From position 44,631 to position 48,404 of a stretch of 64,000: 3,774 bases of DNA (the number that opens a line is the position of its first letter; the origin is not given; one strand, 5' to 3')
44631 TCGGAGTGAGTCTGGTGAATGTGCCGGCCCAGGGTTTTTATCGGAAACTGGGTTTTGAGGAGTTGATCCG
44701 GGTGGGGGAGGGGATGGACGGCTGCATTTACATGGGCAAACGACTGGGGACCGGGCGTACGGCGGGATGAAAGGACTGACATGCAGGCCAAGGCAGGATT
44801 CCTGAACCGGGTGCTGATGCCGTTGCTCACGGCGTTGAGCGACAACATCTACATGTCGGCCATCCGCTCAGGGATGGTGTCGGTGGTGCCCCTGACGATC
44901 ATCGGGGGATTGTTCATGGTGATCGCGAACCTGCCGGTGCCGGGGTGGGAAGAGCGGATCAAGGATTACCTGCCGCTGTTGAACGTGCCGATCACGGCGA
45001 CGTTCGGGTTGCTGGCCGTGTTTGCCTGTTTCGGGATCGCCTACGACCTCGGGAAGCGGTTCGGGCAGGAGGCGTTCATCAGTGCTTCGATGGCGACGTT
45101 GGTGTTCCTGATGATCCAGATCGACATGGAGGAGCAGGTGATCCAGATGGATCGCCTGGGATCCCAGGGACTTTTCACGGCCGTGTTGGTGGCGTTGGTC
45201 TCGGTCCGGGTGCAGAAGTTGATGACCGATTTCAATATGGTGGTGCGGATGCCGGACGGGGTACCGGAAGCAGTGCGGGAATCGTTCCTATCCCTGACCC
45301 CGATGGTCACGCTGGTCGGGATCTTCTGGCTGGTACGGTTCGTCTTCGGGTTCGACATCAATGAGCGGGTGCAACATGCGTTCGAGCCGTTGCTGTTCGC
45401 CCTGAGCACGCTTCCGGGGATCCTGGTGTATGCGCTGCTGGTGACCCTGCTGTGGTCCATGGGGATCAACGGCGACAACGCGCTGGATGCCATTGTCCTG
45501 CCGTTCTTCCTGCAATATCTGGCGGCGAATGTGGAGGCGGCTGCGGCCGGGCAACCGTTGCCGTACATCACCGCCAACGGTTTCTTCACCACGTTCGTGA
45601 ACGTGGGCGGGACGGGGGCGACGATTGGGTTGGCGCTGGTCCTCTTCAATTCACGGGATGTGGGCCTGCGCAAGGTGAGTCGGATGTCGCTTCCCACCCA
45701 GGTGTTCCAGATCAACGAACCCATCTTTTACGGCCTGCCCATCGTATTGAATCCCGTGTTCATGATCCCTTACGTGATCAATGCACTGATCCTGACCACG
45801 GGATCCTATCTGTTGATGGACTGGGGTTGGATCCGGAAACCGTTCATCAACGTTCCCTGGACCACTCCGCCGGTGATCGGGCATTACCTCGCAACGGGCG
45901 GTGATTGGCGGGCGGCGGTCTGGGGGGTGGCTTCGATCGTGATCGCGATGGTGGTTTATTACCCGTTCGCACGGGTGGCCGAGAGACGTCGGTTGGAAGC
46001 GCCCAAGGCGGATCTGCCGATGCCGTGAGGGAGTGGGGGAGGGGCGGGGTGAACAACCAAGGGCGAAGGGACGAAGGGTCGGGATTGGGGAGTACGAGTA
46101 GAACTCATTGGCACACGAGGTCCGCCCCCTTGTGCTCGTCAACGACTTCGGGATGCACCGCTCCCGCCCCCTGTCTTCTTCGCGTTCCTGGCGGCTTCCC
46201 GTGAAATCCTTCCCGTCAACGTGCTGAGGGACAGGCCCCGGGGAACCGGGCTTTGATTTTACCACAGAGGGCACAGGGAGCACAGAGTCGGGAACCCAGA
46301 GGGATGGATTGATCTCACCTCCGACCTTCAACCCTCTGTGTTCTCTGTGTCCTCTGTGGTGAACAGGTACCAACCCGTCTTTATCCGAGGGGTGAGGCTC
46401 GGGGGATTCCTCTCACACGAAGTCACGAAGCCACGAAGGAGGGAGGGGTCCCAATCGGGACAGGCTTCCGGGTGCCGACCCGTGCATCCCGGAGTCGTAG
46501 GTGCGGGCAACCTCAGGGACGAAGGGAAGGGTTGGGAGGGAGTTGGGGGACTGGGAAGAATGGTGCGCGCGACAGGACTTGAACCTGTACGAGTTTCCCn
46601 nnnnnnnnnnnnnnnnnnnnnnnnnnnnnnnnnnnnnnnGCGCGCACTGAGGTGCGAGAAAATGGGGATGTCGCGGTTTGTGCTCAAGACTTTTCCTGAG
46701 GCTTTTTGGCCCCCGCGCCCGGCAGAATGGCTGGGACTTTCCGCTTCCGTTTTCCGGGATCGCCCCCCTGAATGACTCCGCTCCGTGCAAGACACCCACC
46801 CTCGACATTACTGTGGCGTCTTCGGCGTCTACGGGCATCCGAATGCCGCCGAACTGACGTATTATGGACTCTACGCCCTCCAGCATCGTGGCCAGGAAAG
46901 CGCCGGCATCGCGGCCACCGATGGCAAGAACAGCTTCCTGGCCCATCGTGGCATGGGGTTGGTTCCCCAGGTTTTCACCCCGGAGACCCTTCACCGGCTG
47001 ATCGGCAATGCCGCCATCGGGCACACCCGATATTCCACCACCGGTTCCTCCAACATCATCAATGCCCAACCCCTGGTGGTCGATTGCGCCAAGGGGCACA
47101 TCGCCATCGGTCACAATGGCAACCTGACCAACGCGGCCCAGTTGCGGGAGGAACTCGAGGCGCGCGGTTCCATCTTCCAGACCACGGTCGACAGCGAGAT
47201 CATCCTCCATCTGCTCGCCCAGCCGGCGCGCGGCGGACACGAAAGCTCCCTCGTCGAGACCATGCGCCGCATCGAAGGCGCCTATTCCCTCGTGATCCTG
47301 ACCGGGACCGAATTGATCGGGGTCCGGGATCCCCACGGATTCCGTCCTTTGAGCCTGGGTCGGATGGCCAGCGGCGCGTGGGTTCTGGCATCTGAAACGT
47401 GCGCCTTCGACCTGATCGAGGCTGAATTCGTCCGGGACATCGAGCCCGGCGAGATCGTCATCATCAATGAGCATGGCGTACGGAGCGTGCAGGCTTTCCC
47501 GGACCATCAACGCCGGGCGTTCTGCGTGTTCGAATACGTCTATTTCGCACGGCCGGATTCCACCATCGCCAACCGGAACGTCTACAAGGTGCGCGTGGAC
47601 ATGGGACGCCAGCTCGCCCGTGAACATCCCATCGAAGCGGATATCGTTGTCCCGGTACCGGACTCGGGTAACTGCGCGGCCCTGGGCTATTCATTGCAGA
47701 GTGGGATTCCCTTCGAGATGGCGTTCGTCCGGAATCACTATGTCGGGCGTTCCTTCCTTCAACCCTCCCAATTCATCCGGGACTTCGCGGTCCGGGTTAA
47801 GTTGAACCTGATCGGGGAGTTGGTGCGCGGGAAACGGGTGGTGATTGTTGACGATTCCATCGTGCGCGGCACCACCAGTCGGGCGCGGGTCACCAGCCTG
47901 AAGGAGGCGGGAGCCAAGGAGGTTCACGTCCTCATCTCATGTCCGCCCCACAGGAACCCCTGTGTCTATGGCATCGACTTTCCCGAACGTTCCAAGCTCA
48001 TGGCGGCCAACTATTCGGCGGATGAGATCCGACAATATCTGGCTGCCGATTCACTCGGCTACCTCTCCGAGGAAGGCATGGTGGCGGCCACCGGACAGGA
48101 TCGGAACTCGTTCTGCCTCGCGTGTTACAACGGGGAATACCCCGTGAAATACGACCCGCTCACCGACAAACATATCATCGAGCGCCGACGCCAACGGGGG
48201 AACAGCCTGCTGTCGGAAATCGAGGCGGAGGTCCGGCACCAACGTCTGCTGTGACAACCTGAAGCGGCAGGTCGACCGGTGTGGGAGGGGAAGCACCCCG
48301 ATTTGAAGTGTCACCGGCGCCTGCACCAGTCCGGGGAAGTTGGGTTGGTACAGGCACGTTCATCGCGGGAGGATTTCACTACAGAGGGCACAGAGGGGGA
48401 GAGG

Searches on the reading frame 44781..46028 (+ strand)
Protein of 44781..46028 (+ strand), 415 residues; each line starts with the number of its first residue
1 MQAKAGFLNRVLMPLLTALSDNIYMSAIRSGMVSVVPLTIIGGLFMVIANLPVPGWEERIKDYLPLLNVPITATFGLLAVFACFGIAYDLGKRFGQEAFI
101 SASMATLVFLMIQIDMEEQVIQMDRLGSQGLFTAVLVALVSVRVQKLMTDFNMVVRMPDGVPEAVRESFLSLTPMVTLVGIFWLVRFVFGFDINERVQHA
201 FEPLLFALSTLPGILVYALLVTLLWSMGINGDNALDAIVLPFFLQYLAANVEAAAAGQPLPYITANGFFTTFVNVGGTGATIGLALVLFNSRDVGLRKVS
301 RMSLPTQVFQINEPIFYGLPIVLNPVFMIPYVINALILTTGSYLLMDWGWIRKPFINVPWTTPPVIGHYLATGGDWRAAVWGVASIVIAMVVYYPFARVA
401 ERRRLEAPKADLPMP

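Call 57: search_protein_families(library=pfam, proteins=[window:44781-46028:+], max_evalue=0.0001)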
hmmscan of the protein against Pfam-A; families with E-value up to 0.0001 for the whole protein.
window:44781-46028:+ (415 aa): 1 family
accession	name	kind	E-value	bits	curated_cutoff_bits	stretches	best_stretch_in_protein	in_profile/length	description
PF02378.23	PTS_EIIC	-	2.2e-43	149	30.7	1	29-334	1-318/319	Phosphotransferase system, EIIC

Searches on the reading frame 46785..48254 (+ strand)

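Call 57: search_protein_families(library=pfam, proteins=[window:46785-48254:+], max_evalue=0.0001)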
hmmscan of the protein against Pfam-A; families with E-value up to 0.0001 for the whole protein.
window:46785-48254:+ (489 aa): 3 families
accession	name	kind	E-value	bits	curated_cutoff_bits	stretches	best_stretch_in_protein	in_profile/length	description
PF13522.11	GATase_6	-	3.1e-19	69.7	27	1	75-204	11-130/130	Glutamine amidotransferase domain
PF13537.11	GATase_7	-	3.9e-19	69.3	25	1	93-208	12-121/123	Glutamine amidotransferase domain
PF00156.33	Pribosyltran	-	1.1e-06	28.5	26.3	1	278-386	23-124/158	Phosphoribosyl transferase domain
